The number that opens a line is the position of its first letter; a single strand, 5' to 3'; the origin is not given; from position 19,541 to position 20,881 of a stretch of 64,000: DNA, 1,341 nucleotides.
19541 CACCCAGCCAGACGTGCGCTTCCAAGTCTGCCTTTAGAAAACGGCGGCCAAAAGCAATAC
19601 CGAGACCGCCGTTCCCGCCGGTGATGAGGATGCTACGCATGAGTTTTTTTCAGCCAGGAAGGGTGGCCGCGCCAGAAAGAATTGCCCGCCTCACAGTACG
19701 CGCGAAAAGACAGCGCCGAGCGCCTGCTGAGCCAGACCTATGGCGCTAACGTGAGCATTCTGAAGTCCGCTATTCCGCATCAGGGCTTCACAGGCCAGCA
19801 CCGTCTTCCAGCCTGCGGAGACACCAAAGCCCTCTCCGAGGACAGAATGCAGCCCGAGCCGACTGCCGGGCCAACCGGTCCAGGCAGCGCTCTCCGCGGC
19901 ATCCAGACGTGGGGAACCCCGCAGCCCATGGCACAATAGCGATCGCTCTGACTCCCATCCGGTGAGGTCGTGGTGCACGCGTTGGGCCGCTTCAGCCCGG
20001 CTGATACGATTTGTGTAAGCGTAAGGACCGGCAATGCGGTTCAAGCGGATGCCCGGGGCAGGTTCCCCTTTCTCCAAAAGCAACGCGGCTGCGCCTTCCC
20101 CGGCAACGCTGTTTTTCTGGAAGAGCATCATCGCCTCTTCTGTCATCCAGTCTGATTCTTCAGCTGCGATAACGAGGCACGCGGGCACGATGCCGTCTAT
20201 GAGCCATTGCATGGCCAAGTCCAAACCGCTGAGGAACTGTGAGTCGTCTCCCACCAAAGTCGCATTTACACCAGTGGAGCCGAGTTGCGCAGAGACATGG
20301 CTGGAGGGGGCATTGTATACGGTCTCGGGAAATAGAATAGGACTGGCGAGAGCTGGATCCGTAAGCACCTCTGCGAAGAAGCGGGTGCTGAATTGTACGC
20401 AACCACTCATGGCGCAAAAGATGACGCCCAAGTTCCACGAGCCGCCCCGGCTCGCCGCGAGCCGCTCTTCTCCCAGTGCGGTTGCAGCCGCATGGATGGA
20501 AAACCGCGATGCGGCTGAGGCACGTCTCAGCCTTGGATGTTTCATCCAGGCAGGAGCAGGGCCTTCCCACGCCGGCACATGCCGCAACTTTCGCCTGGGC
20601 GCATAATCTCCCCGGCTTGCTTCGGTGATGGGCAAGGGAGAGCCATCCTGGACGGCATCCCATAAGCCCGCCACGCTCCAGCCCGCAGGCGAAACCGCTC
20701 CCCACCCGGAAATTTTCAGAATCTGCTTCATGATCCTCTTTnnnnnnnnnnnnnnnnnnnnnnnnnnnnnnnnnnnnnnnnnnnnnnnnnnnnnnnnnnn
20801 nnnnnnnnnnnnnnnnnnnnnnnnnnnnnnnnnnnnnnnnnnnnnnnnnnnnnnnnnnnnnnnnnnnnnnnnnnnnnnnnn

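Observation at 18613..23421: Compact type II PKS/FAS-like cassette, including a Cys-less ketosynthase partner, possibly for a specialised lipid or polyene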

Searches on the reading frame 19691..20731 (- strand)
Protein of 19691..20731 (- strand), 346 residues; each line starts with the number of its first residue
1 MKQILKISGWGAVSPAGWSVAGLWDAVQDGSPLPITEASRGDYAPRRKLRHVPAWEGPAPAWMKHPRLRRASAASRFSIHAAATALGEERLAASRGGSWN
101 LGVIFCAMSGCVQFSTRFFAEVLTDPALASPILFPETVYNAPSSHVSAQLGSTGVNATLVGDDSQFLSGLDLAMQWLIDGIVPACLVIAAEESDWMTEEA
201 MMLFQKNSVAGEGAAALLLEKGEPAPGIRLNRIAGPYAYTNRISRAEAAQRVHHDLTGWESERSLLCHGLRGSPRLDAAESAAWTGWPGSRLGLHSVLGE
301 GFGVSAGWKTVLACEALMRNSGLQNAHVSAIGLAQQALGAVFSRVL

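Call 4: search_protein_families(library=pfam, proteins=[window:19691-20731:-], max_evalue=0.01)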
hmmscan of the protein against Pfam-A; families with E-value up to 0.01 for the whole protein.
window:19691-20731:- (346 aa): 2 families
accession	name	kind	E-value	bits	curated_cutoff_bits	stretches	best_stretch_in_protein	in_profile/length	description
PF00109.32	ketoacyl-synt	-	1.7e-06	28.2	20.8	1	7-192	6-203/252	Beta-ketoacyl synthase, N-terminal domain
PF13723.12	Ketoacyl-synt_2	-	0.0026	17.8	25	1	61-221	20-165/223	Beta-ketoacyl synthase, N-terminal domain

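Call 5: search_protein_families(library=ncbifam, proteins=[window:19691-20731:-], max_evalue=0.01)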
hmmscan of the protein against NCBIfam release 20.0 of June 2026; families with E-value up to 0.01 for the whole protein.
window:19691-20731:- (346 aa): 2 families
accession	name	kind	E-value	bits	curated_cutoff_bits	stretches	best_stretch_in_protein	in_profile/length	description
TIGR03150.1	fabF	equivalog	1.6e-09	36.9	493.75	1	7-191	5-189/407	beta-ketoacyl-ACP synthase II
NF005589.0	PRK07314.1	subfamily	5.9e-07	28.6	387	1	7-161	8-162/413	beta-ketoacyl-ACP synthase II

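Call 6: find_homologous_proteins(query=window:19691-20731:-)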
Query window:19691-20731:- (346 aa): 983 proteins with E <= 0.001 among 8000 candidates; the best 120 are listed.
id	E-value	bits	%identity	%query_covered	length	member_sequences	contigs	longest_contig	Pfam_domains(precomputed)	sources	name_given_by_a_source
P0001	1.4e-227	773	100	100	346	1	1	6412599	PF00109.33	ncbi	-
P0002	5.8e-112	392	54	99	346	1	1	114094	-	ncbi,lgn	ncbi:hypothetical protein BH11VER1_BH11VER1_11090 [soil metagenome]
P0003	1.6e-108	381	53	99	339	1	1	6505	-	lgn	-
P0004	2.0e-108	381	52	99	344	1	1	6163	-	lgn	-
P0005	2.9e-108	380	53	98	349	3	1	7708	-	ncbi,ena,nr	ncbi:MAG TPA: beta-ketoacyl synthase N-terminal-like domain-containing protein [Verrucomicrobium sp.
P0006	1.7e-107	378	53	99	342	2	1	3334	PF08545.17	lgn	-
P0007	1.9e-107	378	53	100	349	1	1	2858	-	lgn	-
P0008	6.6e-107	376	52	99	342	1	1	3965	-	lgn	-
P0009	1.2e-106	375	52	99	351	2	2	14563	-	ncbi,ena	-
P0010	1.5e-105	371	52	99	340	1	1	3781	-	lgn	-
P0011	3.3e-105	370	51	99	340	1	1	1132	-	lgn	-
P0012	5.0e-105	370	53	99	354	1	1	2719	PF08545.17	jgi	jgi:3-oxoacyl-(acyl-carrier-protein) synthase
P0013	3.8e-104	367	54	98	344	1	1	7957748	PF08545.17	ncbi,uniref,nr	ncbi:hypothetical protein [Roseimicrobium sp. ORNL1]|uniref:hypothetical protein n=1 Tax=Roseimicrob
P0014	4.9e-104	366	52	98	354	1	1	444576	-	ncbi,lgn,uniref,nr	ncbi:3-oxoacyl-[acyl-carrier-protein (ACP)] synthase III-like protein [Roseimicrobium gellanilyticum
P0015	6.3e-104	366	52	99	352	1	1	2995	-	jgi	jgi:3-oxoacyl-(acyl-carrier-protein) synthase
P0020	4.8e-103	363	54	97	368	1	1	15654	PF00109.33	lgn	-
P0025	5.0e-101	356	52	99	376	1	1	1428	PF00109.33,PF13723.13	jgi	jgi:hypothetical protein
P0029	3.7e-100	354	52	98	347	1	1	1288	PF00109.33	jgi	jgi:hypothetical protein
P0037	2.9e-98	347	53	96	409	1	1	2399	PF08545.17,PF00109.33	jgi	jgi:hypothetical protein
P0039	5.7e-98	346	52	97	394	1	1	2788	PF00109.33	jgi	jgi:3-oxoacyl-(acyl-carrier-protein) synthase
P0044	1.9e-97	345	51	97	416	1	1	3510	PF00109.33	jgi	jgi:hypothetical protein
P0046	4.8e-96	340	50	98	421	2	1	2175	PF00109.33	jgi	jgi:hypothetical protein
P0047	7.7e-96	339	51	97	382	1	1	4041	PF00109.33,PF13723.13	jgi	jgi:hypothetical protein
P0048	2.4e-95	338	51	100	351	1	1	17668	PF00109.33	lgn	-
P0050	6.3e-93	330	49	97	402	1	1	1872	PF08545.17,PF00109.33,PF13723.13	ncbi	-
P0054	2.8e-90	321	51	90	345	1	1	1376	PF08545.17,PF00109.33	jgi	jgi:hypothetical protein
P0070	4.3e-85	304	47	97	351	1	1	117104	PF00109.33,PF13723.13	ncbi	ncbi:MAG: beta-ketoacyl synthase N-terminal-like domain-containing protein [Verrucomicrobiales bacte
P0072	2.5e-84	302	48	98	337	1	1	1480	PF00109.33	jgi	jgi:3-oxoacyl-(acyl-carrier-protein) synthase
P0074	9.1e-84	300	46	98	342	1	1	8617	PF00109.33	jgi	jgi:hypothetical protein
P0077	1.2e-83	299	46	100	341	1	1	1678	PF00109.33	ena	-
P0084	1.2e-82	296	48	99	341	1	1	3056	PF00109.33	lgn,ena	-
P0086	4.1e-82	294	46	99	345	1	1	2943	PF00109.33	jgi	jgi:3-oxoacyl-(acyl-carrier-protein) synthase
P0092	8.7e-82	293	45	98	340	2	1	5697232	-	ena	-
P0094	1.1e-81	293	45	97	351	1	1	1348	PF08545.17,PF00109.33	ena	-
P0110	4.7e-80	287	54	77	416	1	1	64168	PF08545.17,PF00109.33,PF02801.29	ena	-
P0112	6.8e-80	287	46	97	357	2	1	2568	PF00109.33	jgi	jgi:Beta-ketoacyl synthase, N-terminal domain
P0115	9.5e-80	286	45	98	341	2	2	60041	-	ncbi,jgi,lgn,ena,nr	ncbi:MAG TPA: hypothetical protein VKY92_01245 [Verrucomicrobiae bacterium]|nr:hypothetical protein 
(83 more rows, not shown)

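Call 7: find_encoding_contigs(protein=P0001, flank=10000, max_places=3)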
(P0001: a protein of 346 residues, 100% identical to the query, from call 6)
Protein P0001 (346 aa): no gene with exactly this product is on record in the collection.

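Call 8: find_encoding_contigs(protein=P0013, flank=10000, max_places=2)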
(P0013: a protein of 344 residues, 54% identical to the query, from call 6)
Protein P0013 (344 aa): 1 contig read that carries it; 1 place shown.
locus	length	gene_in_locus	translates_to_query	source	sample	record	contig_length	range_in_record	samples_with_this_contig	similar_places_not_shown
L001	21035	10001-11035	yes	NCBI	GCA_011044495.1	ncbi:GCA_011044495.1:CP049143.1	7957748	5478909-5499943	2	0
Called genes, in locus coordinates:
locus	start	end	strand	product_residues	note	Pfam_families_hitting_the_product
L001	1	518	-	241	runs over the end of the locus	-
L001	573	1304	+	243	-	PF21537:DUF1980_C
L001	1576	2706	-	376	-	PF27233:MJ0711_N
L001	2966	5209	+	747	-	PF01569:PAP2, PF14378:PAP2_3 (weak), PF02366:PMT, PF13231:PMT_2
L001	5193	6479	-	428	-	-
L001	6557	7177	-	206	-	-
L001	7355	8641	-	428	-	PF00501:AMP-binding, PF13193:AMP-binding_C (weak)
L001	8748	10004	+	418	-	PF00109:ketoacyl-synt, PF02801:Ketoacyl-synt_C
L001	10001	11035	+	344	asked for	PF08545:ACP_syn_III (weak)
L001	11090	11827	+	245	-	PF00106:adh_short, PF08659:KR, PF23441:SDR (faint), PF13561:adh_short_C2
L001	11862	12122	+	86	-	PF00550:PP-binding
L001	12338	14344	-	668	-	PF00270:DEAD (weak), PF04851:ResIII (faint), PF13307:Helicase_C_2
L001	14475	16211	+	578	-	PF25145:NfeD1b_N, PF24961:NfeD_membrane, PF01957:NfeD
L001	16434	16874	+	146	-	-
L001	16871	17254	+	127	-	PF00903:Glyoxalase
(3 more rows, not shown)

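Call 9: find_encoding_contigs(protein=P0092, flank=10000, max_places=2)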
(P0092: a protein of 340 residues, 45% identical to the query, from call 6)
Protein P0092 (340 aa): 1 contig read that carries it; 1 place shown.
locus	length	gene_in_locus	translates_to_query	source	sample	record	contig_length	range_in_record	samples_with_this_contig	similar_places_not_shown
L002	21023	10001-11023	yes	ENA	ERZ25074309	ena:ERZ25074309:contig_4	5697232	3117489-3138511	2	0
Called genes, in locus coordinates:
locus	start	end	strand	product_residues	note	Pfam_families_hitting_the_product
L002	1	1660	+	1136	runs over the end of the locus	PF13385:Laminin_G_3, PF07583:PSCyt2, PF07587:PSD1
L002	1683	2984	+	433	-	PF07394:DUF1501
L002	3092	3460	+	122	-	PF08238:Sel1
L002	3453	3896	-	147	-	PF09685:MamF_MmsF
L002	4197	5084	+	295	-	PF13793:Pribosyltran_N, PF00156:Pribosyltran, PF14572:Pribosyl_synth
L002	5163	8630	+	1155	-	PF13472:Lipase_GDSL_2 (weak), PF23500:DUF7133, PF00034:Cytochrom_C (faint)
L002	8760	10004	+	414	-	PF00109:ketoacyl-synt, PF02801:Ketoacyl-synt_C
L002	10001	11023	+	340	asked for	-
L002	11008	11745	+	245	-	PF00106:adh_short, PF01370:Epimerase (faint), PF08659:KR, PF13460:NAD_binding_10 (weak), PF13561:adh_short_C2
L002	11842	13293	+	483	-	PF20254:DMFA2_C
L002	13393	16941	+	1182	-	PF17757:UvrB_inter, PF02559:CarD_TRCF_RID, PF00270:DEAD, PF04851:ResIII (weak), PF22590:Cas3-like_C_2 (faint), PF00271:Helicase_C, PF03461:TRCF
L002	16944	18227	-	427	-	PF05940:NnrS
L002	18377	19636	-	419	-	PF00109:ketoacyl-synt, PF02801:Ketoacyl-synt_C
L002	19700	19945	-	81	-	PF23297:ACP_SdgA_C (weak), PF00550:PP-binding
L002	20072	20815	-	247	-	PF00106:adh_short, PF08659:KR, PF01370:Epimerase (faint), PF13561:adh_short_C2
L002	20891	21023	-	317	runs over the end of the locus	-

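Call 10: find_encoding_contigs(protein=P0115, flank=10000, max_places=2)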
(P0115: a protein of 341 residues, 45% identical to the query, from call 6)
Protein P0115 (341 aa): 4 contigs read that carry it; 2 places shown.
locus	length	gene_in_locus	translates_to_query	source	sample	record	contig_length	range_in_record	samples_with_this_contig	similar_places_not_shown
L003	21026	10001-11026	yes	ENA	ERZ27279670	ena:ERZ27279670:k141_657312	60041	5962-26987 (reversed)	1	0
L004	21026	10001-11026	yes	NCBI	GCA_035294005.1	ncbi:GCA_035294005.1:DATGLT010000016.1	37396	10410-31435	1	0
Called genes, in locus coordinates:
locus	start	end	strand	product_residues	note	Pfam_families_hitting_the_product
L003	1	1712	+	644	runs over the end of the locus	PF00664:ABC_membrane, PF00005:ABC_tran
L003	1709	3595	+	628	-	PF00664:ABC_membrane, PF00005:ABC_tran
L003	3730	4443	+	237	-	PF01381:HTH_3, PF13560:HTH_31, PF00072:Response_reg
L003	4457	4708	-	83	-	-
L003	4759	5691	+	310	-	PF13426:PAS_9 (weak), PF00512:HisKA, PF02518:HATPase_c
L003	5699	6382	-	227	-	PF00535:Glycos_transf_2, PF13641:Glyco_tranf_2_3 (faint)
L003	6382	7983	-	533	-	PF01266:DAO (faint), PF01494:FAD_binding_3 (faint), PF04820:Trp_halogenase, PF12831:FAD_oxidored, PF04820:Trp_halogenase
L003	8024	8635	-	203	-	-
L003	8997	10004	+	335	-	PF00109:ketoacyl-synt, PF00108:Thiolase_N (weak), PF02801:Ketoacyl-synt_C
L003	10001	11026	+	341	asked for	-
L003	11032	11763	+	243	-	PF00106:adh_short, PF01370:Epimerase (weak), PF08659:KR, PF13460:NAD_binding_10 (weak), PF13561:adh_short_C2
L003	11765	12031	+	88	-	PF00550:PP-binding (weak)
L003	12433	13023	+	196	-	PF04542:Sigma70_r2, PF08281:Sigma70_r4_2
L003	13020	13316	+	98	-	-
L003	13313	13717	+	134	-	-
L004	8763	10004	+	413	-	PF00109:ketoacyl-synt, PF00108:Thiolase_N (weak), PF02801:Ketoacyl-synt_C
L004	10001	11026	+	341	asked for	-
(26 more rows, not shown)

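Call 12: search_solved_structures(query=A1, max_evalue=1, show_alignments=2)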
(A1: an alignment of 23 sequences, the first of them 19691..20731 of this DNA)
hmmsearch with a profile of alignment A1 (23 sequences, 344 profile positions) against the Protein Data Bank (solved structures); distinct sequences matched with E-value up to 1: 65 (the best 60 are shown).
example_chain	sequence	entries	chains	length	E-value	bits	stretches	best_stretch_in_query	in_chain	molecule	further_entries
9s5h_C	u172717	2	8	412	1.3e-12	50.6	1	3-185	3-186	3-oxoacyl-(Acyl-carrier-protein) synthase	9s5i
4jrh_A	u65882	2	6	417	5.2e-09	38.8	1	3-190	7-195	3-oxoacyl-[acyl-carrier-protein] synthase 2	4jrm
1j3n_A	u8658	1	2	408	2.3e-08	36.7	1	3-190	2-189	3-oxoacyl-(acyl-carrier protein) synthase II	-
4r8e_A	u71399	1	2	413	3.6e-08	36.1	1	3-153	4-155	3-oxoacyl-[acyl-carrier-protein] synthase 2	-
6kxd_B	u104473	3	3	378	7.1e-08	35.1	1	6-330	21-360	Ketosynthase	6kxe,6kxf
3o04_A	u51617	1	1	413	1.4e-07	34.1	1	3-190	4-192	beta-keto-acyl carrier protein synthase II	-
5sxo_A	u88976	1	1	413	1.5e-07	34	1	3-190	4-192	3-oxoacyl-[acyl-carrier-protein] synthase 2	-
6smo_C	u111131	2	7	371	3.2e-07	33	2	209-323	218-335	Ketoacyl_synth_N domain-containing protein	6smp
2gfv_A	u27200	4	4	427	1e-06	31.3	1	3-183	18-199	3-oxoacyl-[acyl-carrier-protein] synthase 2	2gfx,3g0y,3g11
9lpl_A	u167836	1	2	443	1.2e-06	31.1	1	3-183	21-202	3-oxoacyl-[acyl-carrier-protein] synthase 2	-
3hnz_A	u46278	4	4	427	1.5e-06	30.8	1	3-160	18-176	3-oxoacyl-[acyl-carrier-protein] synthase 2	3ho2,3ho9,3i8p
6okg_A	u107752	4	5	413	1.5e-06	30.7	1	3-154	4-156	3-oxoacyl-[acyl-carrier-protein] synthase 2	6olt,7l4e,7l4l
1b3n_A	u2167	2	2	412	1.7e-06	30.5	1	3-154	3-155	PROTEIN (KETOACYL ACYL CARRIER PROTEIN SYNTHASE 2) | BETA-KETOACYL ACP SYNTHASE II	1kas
2gfw_A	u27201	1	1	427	1.9e-06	30.4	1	3-154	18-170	3-oxoacyl-[acyl-carrier-protein] synthase 2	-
2gfy_A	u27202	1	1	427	2.3e-06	30.1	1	3-154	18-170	3-oxoacyl-[acyl-carrier-protein] synthase 2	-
6smo_B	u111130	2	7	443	0.14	14.4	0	4-36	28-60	PKS_KS domain-containing protein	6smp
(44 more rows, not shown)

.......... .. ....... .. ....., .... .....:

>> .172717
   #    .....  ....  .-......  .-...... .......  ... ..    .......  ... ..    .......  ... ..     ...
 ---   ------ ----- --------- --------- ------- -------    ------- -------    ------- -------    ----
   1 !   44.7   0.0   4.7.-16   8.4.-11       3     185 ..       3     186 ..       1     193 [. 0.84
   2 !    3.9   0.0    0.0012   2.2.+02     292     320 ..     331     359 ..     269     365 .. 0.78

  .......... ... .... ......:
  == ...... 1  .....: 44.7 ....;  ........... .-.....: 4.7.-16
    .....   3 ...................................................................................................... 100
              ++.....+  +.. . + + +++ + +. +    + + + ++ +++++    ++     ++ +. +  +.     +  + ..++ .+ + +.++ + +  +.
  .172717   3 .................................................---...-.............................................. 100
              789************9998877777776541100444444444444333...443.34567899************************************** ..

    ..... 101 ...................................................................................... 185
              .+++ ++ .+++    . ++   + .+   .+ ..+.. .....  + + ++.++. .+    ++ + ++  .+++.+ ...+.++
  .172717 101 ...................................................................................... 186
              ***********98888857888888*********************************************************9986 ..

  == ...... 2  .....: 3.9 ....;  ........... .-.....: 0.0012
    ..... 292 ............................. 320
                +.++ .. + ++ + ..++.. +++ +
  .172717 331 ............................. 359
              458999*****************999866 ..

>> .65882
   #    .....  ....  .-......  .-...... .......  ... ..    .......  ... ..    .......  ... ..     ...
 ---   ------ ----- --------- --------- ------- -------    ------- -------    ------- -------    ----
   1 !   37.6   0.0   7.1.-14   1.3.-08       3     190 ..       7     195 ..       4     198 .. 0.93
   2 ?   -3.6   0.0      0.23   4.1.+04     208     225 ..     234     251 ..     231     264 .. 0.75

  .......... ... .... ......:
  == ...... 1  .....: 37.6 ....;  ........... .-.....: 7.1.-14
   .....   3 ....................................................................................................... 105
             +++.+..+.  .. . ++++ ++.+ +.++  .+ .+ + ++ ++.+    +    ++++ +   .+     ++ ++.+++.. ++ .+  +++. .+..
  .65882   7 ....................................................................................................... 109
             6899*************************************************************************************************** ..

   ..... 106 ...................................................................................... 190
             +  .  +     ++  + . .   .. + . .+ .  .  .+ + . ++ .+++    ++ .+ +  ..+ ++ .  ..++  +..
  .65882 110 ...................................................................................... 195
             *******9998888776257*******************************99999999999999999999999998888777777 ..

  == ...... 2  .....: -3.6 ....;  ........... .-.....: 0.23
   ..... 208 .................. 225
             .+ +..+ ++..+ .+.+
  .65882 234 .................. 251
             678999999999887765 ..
